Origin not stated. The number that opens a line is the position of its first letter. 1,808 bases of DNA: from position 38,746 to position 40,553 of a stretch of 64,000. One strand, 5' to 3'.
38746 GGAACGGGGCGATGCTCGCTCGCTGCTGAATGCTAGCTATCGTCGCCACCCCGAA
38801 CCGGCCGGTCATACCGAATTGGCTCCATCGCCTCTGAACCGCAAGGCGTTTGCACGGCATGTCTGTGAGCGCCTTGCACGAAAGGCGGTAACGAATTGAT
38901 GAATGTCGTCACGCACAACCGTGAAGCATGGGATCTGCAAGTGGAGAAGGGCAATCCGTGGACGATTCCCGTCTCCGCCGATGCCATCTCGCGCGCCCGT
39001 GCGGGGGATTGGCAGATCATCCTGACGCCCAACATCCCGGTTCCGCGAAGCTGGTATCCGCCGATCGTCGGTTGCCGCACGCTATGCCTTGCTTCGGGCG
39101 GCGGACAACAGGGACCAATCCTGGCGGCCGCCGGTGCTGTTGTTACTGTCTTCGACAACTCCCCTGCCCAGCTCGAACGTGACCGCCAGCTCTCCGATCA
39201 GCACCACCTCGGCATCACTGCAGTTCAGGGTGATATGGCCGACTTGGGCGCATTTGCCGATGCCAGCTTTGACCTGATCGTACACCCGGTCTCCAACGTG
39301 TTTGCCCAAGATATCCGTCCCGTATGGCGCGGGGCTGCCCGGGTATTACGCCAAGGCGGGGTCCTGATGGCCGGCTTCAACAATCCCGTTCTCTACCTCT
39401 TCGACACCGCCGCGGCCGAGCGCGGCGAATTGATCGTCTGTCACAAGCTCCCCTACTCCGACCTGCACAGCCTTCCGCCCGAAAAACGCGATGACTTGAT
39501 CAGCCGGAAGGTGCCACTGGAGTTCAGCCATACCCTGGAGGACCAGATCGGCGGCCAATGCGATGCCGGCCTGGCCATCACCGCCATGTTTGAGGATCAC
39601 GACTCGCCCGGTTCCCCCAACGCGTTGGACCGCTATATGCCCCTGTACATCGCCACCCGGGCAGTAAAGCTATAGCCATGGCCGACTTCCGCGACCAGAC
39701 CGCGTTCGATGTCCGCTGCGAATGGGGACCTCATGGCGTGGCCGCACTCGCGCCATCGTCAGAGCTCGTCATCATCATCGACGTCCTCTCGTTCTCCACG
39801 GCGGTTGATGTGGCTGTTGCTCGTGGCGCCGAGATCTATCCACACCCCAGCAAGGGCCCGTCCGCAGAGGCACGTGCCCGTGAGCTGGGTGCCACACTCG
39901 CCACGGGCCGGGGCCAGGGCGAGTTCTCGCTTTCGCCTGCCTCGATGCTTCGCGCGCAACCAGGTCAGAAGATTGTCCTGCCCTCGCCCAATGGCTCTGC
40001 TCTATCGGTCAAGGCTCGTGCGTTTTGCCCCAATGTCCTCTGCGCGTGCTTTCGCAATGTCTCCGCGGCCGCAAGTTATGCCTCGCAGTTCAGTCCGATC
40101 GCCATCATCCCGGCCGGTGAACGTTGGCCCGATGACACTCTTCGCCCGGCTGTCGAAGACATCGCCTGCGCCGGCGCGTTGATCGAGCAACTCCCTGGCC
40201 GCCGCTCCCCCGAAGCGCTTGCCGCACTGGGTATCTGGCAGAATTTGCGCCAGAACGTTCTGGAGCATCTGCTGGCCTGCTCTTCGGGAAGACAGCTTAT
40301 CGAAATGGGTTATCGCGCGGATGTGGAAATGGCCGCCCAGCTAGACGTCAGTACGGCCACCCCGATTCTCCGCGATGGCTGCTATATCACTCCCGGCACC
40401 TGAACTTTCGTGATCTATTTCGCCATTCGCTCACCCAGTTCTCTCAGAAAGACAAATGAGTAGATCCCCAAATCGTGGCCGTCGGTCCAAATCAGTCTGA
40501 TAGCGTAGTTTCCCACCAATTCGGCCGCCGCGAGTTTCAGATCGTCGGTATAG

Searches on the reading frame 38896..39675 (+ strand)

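Call 10: search_protein_families(library=pfam, proteins=[window:38896-39675:+], max_evalue=0.01)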
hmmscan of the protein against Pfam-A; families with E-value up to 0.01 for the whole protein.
window:38896-39675:+ (259 aa): 4 families
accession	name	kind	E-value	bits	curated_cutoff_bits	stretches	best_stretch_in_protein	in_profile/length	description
PF08241.18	Methyltransf_11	-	1.2e-14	55.1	21.2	1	63-158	1-94/95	Methyltransferase domain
PF13649.12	Methyltransf_25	-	5.2e-12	46.7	27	1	63-155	2-97/97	Methyltransferase domain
PF13847.12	Methyltransf_31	-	1.1e-07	32.1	27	1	59-159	4-109/145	Methyltransferase domain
PF08242.18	Methyltransf_12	-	1.3e-06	29.5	30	1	66-157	4-98/98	Methyltransferase domain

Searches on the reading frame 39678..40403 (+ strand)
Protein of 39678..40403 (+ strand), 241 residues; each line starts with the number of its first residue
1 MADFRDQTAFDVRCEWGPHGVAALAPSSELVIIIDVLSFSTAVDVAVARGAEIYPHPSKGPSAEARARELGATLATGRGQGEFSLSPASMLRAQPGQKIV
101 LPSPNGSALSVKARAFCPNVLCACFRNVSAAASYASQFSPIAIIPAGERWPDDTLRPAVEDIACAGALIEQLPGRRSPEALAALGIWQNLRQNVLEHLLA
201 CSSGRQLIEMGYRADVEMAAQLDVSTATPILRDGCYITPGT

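Call 10: search_protein_families(library=pfam, proteins=[window:39678-40403:+], max_evalue=0.01)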
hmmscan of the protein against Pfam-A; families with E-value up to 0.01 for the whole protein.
window:39678-40403:+ (241 aa): 1 family
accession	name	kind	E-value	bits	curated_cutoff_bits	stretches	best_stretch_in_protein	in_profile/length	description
PF04029.19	2-ph_phosp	-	3.5e-26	92.2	26.4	1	28-233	13-225/226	2-phosphosulpholactate phosphatase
